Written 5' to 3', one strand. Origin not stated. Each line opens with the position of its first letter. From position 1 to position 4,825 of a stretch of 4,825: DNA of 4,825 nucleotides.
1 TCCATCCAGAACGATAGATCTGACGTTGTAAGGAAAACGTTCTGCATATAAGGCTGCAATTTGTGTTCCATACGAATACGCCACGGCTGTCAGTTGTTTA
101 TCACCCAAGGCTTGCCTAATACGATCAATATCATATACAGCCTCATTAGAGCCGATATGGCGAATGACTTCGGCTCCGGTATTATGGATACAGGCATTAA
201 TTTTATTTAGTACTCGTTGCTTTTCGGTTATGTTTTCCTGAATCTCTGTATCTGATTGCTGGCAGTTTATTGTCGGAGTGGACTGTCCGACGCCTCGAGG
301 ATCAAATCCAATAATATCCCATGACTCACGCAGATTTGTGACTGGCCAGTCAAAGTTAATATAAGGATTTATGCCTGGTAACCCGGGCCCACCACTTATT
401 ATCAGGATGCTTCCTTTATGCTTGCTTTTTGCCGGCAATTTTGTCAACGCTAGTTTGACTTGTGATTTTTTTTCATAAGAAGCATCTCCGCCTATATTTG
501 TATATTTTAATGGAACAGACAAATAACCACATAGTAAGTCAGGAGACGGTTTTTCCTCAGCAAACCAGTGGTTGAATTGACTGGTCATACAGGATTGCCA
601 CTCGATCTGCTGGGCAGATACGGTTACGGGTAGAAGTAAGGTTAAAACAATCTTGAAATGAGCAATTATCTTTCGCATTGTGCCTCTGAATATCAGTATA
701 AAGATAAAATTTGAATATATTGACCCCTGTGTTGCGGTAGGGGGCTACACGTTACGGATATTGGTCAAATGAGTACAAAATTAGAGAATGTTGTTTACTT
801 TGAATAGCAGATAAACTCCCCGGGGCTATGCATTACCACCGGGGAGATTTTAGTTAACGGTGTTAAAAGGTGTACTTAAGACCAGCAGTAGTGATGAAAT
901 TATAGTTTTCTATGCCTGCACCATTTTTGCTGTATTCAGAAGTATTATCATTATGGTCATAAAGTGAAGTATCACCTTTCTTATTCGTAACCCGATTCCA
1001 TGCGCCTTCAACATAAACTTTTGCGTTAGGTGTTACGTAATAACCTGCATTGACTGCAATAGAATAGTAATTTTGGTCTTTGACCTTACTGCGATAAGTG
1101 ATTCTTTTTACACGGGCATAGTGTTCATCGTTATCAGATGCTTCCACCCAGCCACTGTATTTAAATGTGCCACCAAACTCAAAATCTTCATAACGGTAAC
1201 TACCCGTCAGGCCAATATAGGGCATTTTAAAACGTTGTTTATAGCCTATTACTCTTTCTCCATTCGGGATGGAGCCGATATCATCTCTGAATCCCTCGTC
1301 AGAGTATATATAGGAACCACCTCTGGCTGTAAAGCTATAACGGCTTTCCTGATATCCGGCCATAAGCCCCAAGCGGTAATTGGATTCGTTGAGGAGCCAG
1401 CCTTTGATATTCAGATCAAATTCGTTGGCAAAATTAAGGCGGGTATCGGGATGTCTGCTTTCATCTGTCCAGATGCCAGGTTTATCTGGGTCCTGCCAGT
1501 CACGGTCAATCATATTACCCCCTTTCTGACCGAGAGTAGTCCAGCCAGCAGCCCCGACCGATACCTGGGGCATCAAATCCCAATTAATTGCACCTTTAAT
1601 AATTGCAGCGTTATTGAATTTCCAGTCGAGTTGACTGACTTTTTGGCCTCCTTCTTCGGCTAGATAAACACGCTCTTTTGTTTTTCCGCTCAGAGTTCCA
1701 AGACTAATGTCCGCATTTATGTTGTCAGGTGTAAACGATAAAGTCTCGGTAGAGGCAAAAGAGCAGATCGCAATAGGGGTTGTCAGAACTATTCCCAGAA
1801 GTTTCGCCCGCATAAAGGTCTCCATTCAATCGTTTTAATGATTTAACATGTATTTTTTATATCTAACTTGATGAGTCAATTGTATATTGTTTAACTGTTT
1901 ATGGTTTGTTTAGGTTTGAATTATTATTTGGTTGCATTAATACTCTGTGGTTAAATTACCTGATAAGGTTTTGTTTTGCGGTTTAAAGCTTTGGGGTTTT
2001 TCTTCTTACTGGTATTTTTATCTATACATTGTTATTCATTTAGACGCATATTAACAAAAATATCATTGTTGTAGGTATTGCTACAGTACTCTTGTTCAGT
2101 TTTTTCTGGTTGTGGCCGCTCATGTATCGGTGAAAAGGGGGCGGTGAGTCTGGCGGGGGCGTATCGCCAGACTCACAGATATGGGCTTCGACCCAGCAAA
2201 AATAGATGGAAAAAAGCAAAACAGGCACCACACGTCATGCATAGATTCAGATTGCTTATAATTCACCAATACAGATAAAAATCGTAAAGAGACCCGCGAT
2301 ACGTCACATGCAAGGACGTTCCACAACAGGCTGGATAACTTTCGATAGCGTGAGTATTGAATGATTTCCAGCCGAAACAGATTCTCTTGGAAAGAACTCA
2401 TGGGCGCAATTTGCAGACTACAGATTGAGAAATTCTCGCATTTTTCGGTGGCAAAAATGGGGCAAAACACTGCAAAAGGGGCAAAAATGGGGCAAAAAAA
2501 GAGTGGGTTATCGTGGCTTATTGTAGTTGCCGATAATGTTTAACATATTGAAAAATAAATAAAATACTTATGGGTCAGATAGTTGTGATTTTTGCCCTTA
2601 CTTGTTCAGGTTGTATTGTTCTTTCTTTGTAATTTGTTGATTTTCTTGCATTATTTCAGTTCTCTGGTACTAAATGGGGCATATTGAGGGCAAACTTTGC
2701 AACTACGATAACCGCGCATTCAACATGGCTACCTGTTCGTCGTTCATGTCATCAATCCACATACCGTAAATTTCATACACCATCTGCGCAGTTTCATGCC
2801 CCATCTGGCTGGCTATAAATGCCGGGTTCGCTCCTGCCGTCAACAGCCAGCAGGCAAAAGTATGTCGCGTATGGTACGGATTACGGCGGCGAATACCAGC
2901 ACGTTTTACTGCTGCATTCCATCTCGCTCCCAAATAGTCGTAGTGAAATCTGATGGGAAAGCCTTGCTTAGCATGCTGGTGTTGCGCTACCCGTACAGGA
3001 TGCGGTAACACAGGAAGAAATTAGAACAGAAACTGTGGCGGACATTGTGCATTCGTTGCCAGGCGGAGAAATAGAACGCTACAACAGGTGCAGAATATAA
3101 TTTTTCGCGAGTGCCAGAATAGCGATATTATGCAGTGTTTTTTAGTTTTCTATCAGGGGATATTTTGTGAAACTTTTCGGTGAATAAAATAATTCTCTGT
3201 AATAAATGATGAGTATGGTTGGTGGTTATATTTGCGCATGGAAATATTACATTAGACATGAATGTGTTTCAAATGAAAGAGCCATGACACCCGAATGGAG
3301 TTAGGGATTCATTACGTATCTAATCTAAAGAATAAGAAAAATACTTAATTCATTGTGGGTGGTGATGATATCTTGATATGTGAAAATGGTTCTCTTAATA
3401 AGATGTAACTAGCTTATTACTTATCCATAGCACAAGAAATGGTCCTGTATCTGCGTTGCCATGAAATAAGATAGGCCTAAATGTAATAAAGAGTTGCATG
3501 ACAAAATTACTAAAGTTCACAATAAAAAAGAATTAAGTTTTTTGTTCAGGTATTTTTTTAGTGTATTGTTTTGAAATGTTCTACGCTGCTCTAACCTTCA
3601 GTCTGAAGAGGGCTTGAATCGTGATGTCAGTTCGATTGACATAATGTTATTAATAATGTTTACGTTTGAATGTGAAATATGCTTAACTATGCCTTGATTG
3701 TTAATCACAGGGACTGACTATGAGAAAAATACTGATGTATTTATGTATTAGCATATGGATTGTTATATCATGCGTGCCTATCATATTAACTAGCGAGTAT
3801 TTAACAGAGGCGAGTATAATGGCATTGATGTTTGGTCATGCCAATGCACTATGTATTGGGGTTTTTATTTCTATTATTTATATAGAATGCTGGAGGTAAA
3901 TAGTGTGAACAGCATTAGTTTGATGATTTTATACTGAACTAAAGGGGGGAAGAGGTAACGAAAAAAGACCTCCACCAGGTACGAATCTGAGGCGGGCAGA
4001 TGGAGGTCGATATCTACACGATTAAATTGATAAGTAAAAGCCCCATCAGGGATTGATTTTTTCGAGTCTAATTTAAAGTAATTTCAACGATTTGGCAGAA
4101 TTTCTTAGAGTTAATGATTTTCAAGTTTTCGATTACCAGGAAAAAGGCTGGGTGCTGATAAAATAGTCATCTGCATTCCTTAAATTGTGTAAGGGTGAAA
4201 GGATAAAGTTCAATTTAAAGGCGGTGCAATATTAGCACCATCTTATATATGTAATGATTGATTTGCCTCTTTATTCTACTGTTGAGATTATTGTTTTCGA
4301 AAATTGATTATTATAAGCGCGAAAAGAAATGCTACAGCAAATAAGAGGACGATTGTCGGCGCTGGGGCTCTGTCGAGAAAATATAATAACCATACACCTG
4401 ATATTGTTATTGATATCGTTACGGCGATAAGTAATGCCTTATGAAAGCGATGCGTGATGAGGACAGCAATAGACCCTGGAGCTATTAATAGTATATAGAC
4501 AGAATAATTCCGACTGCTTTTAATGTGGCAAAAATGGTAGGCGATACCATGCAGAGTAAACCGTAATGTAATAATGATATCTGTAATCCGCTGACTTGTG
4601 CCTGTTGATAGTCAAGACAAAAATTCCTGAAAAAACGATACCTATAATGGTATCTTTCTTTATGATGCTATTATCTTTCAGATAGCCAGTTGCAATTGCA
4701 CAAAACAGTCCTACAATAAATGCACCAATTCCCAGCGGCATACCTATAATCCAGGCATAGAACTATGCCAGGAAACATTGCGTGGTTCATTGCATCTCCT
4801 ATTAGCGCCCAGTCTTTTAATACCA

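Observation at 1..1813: ompT paired with a secreted S33-type hydrolase in a non-K-12 context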

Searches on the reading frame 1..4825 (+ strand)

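Call 11: search_protein_families(library=pfam, proteins=[L001:14194-15678:-], max_evalue=0.01)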
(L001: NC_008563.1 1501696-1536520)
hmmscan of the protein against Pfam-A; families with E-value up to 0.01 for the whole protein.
L001:14194-15678:- (494 aa): 3 families
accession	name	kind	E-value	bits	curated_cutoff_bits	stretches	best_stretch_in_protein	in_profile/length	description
PF00561.26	Abhydrolase_1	-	9e-33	114.4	25.8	1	91-460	3-243/245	alpha/beta hydrolase fold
PF08386.16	Abhydrolase_4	-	3.7e-15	56.3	21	1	386-485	4-103/103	TAP-like protein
PF12697.13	Abhydrolase_6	-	0.0017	19.5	26.3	0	183-252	53-121/217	Alpha/beta hydrolase family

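Call 12: search_protein_families(library=ncbifam, proteins=[L001:14194-15678:-], max_evalue=0.01)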
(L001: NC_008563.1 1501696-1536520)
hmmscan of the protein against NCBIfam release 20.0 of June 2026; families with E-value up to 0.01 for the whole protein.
L001:14194-15678:- (494 aa): 2 families
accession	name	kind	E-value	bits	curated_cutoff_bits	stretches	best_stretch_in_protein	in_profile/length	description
TIGR01249.1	pro_imino_pep_1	equivalog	3.7e-09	36.2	259.75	1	170-262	71-164/307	prolyl aminopeptidase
TIGR01250.1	pro_imino_pep_2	subfamily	0.00083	19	167.65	1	178-233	80-136/288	proline iminopeptidase-family hydrolase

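Call 28: find_homologous_proteins(query=L001:14194-15678:-, max_evalue=0.00001)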
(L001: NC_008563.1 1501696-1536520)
Query L001:14194-15678:- (494 aa): 2737 proteins with E <= 0.00001 among 8000 candidates; the best 120 are listed.
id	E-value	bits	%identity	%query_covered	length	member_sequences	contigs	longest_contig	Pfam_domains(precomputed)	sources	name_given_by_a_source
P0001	0.0e+0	1093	95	100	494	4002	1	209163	PF00561.27,PF08386.17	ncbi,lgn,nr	ncbi:alpha/beta hydrolase [Escherichia coli]|nr:alpha/beta hydrolase [Escherichia coli]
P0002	9.6e-278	940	83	98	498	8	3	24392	PF12697.14,PF00561.27,PF08386.17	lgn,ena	-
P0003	3.2e-270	915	82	98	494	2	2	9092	PF12697.14,PF00561.27,PF08386.17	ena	-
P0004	2.9e-269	912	83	95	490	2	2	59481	PF00561.27,PF08386.17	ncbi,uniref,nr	ncbi:alpha/beta hydrolase [Escherichia coli]|uniref:alpha/beta hydrolase n=1 Tax=Escherichia coli Ta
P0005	1.1e-263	894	79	98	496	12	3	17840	PF00561.27,PF08386.17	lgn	-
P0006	7.3e-257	871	77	99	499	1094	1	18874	PF00561.27,PF08386.17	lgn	-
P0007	5.5e-251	852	78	95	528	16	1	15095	PF00561.27,PF08386.17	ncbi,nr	ncbi:TPA: alpha/beta hydrolase [Escherichia coli]|nr:alpha/beta hydrolase [Escherichia coli]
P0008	6.1e-211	720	91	70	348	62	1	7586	PF00561.27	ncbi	ncbi:TPA: alpha/beta hydrolase, partial [Escherichia coli]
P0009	5.0e-200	684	75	48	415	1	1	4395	PF00561.27,PF08386.17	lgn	-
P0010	1.7e-166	573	54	95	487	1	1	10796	PF00561.27,PF08386.17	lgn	-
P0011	1.1e-163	564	53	96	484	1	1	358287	PF12697.14,PF00561.27,PF08386.17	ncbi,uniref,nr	ncbi:alpha/beta hydrolase [Budvicia diplopodorum]|uniref:alpha/beta hydrolase n=1 Tax=Budvicia diplo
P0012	7.6e-163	561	54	97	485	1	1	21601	PF00561.27,PF08386.17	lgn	-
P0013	9.6e-163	561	52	98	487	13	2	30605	PF12697.14,PF00561.27,PF08386.17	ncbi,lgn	ncbi:TPA: alpha/beta hydrolase [Salmonella enterica subsp. enterica serovar Eastbourne]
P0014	1.7e-162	560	53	97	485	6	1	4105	PF00561.27,PF08386.17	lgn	-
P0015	4.3e-158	545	77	63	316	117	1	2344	PF00561.27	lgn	-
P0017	9.9e-156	537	52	95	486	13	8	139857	PF00561.27,PF08386.17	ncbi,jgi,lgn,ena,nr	ncbi:alpha/beta fold hydrolase (plasmid) [Serratia marcescens]|nr:alpha/beta fold hydrolase [Serrati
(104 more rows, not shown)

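Call 29: find_encoding_contigs(protein=P0013, flank=6000, max_places=3)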
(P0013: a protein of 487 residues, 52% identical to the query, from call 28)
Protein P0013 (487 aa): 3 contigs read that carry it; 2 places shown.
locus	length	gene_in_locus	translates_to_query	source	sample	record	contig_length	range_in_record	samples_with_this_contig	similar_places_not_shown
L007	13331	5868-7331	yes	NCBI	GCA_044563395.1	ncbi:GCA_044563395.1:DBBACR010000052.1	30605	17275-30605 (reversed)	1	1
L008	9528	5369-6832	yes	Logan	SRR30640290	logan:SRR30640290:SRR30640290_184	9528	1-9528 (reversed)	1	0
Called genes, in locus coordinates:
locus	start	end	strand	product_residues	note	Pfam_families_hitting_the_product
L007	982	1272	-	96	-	-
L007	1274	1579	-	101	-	PF01845:CcdB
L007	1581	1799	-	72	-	PF07362:CcdA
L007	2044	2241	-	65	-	-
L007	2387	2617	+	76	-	PF04014:MazE_antitoxin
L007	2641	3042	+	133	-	PF01850:PIN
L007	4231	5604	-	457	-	PF01979:Amidohydro_1, PF07969:Amidohydro_3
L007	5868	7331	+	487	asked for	PF00561:Abhydrolase_1, PF12697:Abhydrolase_6 (faint), PF08386:Abhydrolase_4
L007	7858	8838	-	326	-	PF24223:MrpH_C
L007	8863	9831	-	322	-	PF24223:MrpH_C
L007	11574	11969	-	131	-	PF27278:YuaE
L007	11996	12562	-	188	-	PF00419:Fimbrial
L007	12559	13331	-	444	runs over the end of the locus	PF01346:FKBP_N, PF00254:FKBP_C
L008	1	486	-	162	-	?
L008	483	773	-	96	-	-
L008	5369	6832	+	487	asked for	PF00561:Abhydrolase_1, PF12697:Abhydrolase_6 (faint), PF08386:Abhydrolase_4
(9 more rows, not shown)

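Call 30: find_encoding_contigs(protein=P0011, flank=6000, max_places=2)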
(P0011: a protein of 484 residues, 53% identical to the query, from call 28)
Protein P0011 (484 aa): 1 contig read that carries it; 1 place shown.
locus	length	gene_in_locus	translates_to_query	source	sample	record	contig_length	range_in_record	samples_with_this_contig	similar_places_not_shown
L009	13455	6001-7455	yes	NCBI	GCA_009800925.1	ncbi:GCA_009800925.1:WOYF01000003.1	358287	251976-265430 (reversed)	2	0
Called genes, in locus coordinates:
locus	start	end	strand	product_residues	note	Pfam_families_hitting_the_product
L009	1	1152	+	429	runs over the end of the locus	PF07690:MFS_1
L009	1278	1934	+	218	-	PF06889:DUF1266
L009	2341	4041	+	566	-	PF08019:EptA_B_N, PF00884:Sulfatase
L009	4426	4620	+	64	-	-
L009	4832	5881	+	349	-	PF02661:Fic, PF21247:Fic-like_C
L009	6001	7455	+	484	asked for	PF00561:Abhydrolase_1, PF12697:Abhydrolase_6 (faint), PF08386:Abhydrolase_4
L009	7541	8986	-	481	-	PF00083:Sugar_tr, PF07690:MFS_1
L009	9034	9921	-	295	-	PF01263:Aldose_epim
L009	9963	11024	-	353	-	PF08240:ADH_N, PF16912:Glu_dehyd_C, PF00107:ADH_zinc_N, PF13602:ADH_zinc_N_2 (weak)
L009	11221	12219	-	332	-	PF02653:BPD_transp_2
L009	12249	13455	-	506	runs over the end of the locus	PF00005:ABC_tran, PF13304:AAA_21 (faint), PF00005:ABC_tran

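Call 31: find_encoding_contigs(protein=P0017, flank=6000, max_places=3)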
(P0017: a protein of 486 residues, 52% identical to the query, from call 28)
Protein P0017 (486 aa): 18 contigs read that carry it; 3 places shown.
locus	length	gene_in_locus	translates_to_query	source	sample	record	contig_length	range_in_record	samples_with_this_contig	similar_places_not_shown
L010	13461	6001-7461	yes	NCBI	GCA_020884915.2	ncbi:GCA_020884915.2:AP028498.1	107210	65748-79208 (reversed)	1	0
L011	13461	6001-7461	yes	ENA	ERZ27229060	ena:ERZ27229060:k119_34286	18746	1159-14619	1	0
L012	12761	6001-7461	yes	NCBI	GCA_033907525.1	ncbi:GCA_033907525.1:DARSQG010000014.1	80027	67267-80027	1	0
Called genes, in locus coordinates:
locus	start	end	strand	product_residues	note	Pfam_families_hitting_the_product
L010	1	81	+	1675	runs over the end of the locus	PF05860:TPS, PF13332:Fil_haemagg_2 (faint), PF04830:DUF637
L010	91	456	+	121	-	PF04591:DUF596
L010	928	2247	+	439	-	PF06666:DUF1173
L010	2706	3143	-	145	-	-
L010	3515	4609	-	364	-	PF14319:Zn_Tnp_IS91, PF04986:Y2_Tnp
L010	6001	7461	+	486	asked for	PF00561:Abhydrolase_1, PF08386:Abhydrolase_4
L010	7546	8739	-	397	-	PF00872:Transposase_mut, PF10551:MULE (weak)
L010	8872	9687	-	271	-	-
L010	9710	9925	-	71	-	-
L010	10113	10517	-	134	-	PF14263:DUF4354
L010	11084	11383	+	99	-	PF01527:HTH_Tnp_1, PF13384:HTH_23 (faint)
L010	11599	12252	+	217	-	PF00665:rve, PF13683:rve_3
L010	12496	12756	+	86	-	-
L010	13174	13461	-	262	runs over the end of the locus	PF00106:adh_short, PF08659:KR, PF23441:SDR, PF13561:adh_short_C2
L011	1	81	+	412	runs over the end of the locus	?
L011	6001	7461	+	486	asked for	PF00561:Abhydrolase_1, PF08386:Abhydrolase_4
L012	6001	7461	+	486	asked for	PF00561:Abhydrolase_1, PF08386:Abhydrolase_4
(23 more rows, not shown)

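Call 40: search_solved_structures(query=L001:14194-15678:-, max_evalue=0.001, show_alignments=1)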
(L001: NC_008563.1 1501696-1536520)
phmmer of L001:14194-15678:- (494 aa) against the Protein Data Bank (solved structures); distinct sequences matched with E-value up to 0.001: 6.
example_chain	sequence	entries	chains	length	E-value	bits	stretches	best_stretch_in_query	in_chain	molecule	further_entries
7sfm_A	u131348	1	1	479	3.6e-51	177.7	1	21-475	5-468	Hip1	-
8e5w_A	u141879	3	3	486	1.2e-50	175.9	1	23-475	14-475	Protease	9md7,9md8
5bkm_A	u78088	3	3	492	1.7e-50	175.5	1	22-475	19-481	Carboxylesterase A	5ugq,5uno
5uoh_A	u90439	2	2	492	8.3e-50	173.2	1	22-475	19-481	Carboxylesterase A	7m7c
8e18_A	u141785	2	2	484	1.2e-17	67.2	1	43-453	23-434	Secreted hydrolase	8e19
8g5t_A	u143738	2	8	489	6.8e-09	38.3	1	117-328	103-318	TnmK2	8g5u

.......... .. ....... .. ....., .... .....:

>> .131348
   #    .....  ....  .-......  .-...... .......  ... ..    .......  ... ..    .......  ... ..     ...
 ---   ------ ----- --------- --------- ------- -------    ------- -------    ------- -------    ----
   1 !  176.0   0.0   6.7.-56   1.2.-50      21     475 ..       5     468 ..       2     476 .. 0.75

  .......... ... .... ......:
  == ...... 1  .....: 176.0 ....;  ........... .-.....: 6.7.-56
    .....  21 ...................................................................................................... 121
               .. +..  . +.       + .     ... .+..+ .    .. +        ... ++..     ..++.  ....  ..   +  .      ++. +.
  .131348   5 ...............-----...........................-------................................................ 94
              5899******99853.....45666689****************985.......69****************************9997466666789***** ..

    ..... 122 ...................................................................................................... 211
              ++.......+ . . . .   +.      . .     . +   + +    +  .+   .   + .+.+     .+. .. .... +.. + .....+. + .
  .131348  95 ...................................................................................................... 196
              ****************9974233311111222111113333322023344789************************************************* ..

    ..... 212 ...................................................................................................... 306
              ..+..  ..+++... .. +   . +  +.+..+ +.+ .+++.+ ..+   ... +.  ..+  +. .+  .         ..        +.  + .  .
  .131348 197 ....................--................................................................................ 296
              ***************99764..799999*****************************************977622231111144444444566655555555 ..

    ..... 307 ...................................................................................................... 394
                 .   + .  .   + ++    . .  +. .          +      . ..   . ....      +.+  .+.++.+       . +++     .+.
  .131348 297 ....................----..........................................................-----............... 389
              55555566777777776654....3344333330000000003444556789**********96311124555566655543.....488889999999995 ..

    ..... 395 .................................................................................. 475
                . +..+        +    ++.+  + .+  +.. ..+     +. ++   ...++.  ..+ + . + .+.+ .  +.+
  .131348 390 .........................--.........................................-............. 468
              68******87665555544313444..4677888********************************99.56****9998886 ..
